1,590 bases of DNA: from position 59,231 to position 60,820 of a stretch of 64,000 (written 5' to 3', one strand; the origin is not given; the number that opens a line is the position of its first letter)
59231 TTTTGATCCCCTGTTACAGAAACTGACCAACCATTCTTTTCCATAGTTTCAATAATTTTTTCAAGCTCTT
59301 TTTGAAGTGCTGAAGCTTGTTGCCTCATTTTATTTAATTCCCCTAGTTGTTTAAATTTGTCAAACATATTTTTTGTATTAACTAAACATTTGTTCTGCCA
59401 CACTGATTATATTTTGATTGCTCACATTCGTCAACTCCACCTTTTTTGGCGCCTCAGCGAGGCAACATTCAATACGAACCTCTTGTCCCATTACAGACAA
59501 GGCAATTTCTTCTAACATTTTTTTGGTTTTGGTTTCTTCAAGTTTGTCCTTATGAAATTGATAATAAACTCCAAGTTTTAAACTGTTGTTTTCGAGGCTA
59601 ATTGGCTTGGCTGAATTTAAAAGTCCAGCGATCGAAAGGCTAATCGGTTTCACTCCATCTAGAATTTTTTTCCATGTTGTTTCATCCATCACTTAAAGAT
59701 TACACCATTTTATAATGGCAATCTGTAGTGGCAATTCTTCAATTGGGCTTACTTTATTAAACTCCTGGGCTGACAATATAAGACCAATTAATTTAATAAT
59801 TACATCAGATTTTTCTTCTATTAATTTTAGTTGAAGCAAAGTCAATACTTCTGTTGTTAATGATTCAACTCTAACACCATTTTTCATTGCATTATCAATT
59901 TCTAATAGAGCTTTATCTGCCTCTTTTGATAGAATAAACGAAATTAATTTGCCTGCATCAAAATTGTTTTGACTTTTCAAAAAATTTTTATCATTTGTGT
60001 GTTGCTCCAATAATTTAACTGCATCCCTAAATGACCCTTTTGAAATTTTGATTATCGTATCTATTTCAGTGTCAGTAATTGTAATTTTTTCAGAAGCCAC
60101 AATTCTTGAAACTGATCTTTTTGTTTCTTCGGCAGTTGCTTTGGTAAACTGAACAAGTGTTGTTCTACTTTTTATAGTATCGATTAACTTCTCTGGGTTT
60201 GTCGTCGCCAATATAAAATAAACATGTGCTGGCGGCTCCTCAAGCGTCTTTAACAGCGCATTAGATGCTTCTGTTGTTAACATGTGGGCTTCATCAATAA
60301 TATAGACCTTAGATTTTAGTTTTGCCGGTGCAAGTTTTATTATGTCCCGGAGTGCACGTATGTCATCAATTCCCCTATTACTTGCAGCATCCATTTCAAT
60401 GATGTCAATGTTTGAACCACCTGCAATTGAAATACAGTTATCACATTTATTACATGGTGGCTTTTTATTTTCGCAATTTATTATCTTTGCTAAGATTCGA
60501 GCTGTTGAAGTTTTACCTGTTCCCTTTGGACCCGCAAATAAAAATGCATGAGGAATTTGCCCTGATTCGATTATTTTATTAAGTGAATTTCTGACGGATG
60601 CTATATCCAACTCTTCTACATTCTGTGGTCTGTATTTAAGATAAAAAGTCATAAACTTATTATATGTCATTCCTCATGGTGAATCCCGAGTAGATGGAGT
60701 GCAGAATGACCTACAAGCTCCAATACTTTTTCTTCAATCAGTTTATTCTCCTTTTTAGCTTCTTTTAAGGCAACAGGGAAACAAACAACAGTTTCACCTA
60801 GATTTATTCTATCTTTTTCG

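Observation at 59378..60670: dnaX split from its C-terminal domain by a single in-frame TAA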

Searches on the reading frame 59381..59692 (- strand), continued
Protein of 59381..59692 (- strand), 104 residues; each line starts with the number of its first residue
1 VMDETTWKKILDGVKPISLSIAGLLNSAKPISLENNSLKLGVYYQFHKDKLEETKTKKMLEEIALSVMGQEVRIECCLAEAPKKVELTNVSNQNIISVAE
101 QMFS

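Call 41: find_encoding_contigs(protein=P0028, flank=1500, max_places=2)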
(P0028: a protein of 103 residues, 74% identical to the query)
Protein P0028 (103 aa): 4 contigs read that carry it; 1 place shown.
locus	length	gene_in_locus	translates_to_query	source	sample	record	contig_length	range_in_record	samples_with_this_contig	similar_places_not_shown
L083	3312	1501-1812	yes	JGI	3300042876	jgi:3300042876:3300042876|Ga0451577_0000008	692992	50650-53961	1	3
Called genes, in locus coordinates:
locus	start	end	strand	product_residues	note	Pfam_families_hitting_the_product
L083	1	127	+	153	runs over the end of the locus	PF09424:YqeY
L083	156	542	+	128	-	PF02130:YbeY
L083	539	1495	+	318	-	PF13177:DNA_pol3_delta2, PF13604:AAA_30 (faint), PF00004:AAA, PF07728:AAA_5 (faint), PF13401:AAA_22 (faint)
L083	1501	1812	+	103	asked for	PF20964:DnaX_C (weak)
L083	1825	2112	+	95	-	PF02575:YbaB_DNA_bd (weak)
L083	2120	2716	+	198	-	PF21176:RecR_HhH, PF02132:RecR_ZnF (weak), PF01751:Toprim, PF13662:Toprim_4, PF21175:RecR_C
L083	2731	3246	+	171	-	-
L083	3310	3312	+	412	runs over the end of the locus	PF01406:tRNA-synt_1e, PF09334:tRNA-synt_1g (faint), PF01921:tRNA-synt_1f (weak), PF00133:tRNA-synt_1 (weak), PF09190:DALR_2 (weak)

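Call 42: find_encoding_contigs(protein=P0036, flank=1500, max_places=2)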
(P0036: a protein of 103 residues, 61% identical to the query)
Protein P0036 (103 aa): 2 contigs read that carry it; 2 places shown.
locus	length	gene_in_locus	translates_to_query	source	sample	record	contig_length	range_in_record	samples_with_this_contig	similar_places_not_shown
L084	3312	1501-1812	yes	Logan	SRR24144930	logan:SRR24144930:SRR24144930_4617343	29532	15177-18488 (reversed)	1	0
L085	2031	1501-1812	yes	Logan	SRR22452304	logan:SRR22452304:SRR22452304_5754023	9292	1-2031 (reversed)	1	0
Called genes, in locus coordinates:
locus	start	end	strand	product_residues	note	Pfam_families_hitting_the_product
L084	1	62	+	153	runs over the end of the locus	PF09424:YqeY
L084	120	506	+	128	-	PF02130:YbeY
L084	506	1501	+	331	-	PF13177:DNA_pol3_delta2, PF00004:AAA, PF07728:AAA_5 (weak), PF13401:AAA_22 (weak)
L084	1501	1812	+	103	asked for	PF20964:DnaX_C (weak)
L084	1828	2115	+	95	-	PF02575:YbaB_DNA_bd (weak)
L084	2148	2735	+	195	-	PF21176:RecR_HhH, PF01751:Toprim, PF13662:Toprim_4, PF21175:RecR_C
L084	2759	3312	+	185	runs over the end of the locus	-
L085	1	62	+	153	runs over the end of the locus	PF09424:YqeY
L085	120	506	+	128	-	PF02130:YbeY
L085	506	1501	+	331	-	PF13177:DNA_pol3_delta2, PF00004:AAA, PF07728:AAA_5 (weak), PF13401:AAA_22 (weak)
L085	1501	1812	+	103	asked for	PF20964:DnaX_C (weak)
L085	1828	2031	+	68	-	?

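Call 43: find_encoding_contigs(protein=P0039, flank=1500, max_places=2)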
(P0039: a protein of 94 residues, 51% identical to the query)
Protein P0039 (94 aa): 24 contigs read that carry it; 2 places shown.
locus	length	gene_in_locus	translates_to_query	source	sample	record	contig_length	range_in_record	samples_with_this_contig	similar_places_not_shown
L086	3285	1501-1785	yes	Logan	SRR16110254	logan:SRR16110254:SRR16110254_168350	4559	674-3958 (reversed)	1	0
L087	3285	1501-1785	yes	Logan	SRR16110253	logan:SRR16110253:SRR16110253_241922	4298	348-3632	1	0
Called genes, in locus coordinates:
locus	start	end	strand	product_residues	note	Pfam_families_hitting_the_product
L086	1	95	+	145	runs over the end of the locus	PF09424:YqeY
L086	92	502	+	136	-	PF02130:YbeY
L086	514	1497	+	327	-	PF13177:DNA_pol3_delta2, PF13604:AAA_30 (faint), PF00004:AAA, PF07728:AAA_5 (faint), PF13401:AAA_22 (faint)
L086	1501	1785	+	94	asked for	PF20964:DnaX_C (weak)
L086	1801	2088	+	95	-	PF02575:YbaB_DNA_bd (weak)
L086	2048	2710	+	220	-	PF21176:RecR_HhH, PF02132:RecR_ZnF (weak), PF01751:Toprim, PF13662:Toprim_4, PF21175:RecR_C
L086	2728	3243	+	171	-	-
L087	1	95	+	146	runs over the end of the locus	?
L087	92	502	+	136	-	PF02130:YbeY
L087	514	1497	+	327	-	PF13177:DNA_pol3_delta2, PF13604:AAA_30 (faint), PF00004:AAA, PF07728:AAA_5 (faint), PF13401:AAA_22 (faint)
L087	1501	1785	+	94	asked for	PF20964:DnaX_C (weak)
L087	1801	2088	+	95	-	PF02575:YbaB_DNA_bd (weak)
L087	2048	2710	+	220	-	PF21176:RecR_HhH, PF02132:RecR_ZnF (weak), PF01751:Toprim, PF13662:Toprim_4, PF21175:RecR_C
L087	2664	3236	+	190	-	-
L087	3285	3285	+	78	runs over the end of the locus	PF04014:MazE_antitoxin (weak)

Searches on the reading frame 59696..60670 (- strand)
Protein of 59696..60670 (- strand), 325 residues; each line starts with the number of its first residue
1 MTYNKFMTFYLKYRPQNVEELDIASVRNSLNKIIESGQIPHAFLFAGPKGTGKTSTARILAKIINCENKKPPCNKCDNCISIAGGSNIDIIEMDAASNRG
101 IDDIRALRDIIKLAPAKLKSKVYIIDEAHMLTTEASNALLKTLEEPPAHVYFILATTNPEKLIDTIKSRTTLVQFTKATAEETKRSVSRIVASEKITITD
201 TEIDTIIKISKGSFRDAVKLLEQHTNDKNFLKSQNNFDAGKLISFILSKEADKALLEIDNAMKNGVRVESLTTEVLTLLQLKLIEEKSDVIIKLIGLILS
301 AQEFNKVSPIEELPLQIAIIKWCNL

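Call 6: search_protein_families(library=pfam, proteins=[window:59696-60670:-], max_evalue=1)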
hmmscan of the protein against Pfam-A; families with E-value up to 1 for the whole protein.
window:59696-60670:- (325 aa): 29 families (the best 25 are shown)
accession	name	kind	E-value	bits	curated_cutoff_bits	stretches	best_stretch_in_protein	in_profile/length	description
PF13177.12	DNA_pol3_delta2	-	3.6e-44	151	27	1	27-177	6-159/161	DNA polymerase III, delta subunit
PF00004.35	AAA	-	4.5e-13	50.2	21.2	1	44-171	2-124/131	ATPase family associated with various cellular activities (AAA)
PF07728.20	AAA_5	-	2.4e-06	28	22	1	43-147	2-94/139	AAA domain (dynein-related subfamily)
PF13604.12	AAA_30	-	6.1e-06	26.5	27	1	43-153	21-122/191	AAA domain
PF13401.12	AAA_22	-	8.3e-06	26.6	27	1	45-157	10-123/130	AAA domain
PF06068.19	TIP49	-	9.8e-05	22.1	23.8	1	116-157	271-311/347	TIP49 P-loop domain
PF13245.12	AAA_19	-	0.00022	21.8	25.1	1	42-152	14-122/134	AAA domain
PF05496.18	RuvB_N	-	0.00079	19.7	27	1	40-69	33-62/159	Holliday junction DNA helicase RuvB P-loop domain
PF03215.21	Rad17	-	0.00095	19.6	23.8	1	5-66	5-71/186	Rad17 P-loop domain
PF13191.12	AAA_16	-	0.0017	19.3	32.6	1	25-83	11-73/167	AAA ATPase domain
PF13238.12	AAA_18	-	0.0043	17.9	29.4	1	45-168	3-110/128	AAA domain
PF22608.2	DNAX_ATPase_lid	-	0.0053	17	27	1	187-223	6-42/49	DNA polymerase III clamp loader subunit, ATPase lid domain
PF13173.12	AAA_14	-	0.0072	16.8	27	1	43-167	5-108/129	AAA domain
PF00448.28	SRP54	-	0.0083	16.2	22.7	1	41-77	2-38/196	SRP54-type protein, GTPase domain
PF14566.11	PTPlike_phytase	-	0.012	16.1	27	0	30-64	123-157/158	Inositol hexakisphosphate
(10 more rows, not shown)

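Call 7: search_protein_families(library=ncbifam, proteins=[window:59696-60670:-], max_evalue=1)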
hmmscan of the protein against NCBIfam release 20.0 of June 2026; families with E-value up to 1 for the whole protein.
window:59696-60670:- (325 aa): 82 families (the best 25 are shown)
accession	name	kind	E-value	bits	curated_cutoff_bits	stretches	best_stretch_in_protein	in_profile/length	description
TIGR02397.1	dnaX_nterm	equivalog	8.9e-89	298.2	250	1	8-288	3-296/355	DNA polymerase III subunit gamma/tau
NF004046.1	PRK05563.1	equivalog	6.4e-88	296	400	1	7-288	3-297/567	DNA polymerase III subunit gamma/tau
NF011512.0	PRK14950.1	equivalog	1.2e-80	272.4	593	1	8-286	5-298/585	DNA polymerase III subunits gamma and tau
NF011514.0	PRK14953.1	equivalog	1.9e-80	271.2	536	1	6-225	3-225/488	DNA polymerase III subunits gamma and tau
NF011510.0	PRK14948.1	equivalog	3.3e-78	264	593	1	5-224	4-228/640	DNA polymerase III subunit gamma/tau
NF011523.0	PRK14962.1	equivalog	1.7e-77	261.2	576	1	8-226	3-224/474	DNA polymerase III subunits gamma and tau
NF004549.0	PRK05896.1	equivalog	7.4e-77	259.5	578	1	7-290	4-300/642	DNA polymerase III subunits gamma and tau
NF011526.0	PRK14965.1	equivalog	4.3e-76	257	670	1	11-224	8-224/578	DNA polymerase III subunits gamma and tau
NF011524.0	PRK14963.1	equivalog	2.1e-71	241.9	601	1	9-223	4-220/647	DNA polymerase III subunits gamma and tau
NF005844.0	PRK07764.1-3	equivalog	4.3e-71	240.8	964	1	7-223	1-222/841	DNA polymerase III subunit gamma and tau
NF006280.0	PRK08451.1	equivalog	7.6e-71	239.5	572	1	10-225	5-223/535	DNA polymerase III subunit gamma/tau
NF005846.3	PRK07764.1-6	equivalog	7.8e-69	233.3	625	1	9-223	2-221/628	DNA polymerase III subunit gamma and tau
NF011513.0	PRK14952.1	equivalog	6.6e-68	230.1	737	1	7-262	1-263/596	DNA polymerase III subunits gamma/tau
NF005942.0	PRK07994.1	equivalog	1.6e-67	229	613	1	12-279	9-289/655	DNA polymerase III subunit gamma/tau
NF005173.0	PRK06647.1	equivalog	1e-66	226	623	1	11-278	8-288/568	DNA polymerase III subunits gamma and tau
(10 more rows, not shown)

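Call 50: list_cluster_members(proteins=[P0001, window:59696-60670:-])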
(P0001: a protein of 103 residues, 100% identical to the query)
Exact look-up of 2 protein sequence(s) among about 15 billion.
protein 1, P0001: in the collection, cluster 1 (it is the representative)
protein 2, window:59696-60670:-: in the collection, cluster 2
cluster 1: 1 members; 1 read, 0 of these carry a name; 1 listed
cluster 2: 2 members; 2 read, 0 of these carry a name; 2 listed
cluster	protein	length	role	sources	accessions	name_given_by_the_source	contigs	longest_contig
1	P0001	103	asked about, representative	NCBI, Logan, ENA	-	-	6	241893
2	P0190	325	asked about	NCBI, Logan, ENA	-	-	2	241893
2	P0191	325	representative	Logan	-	-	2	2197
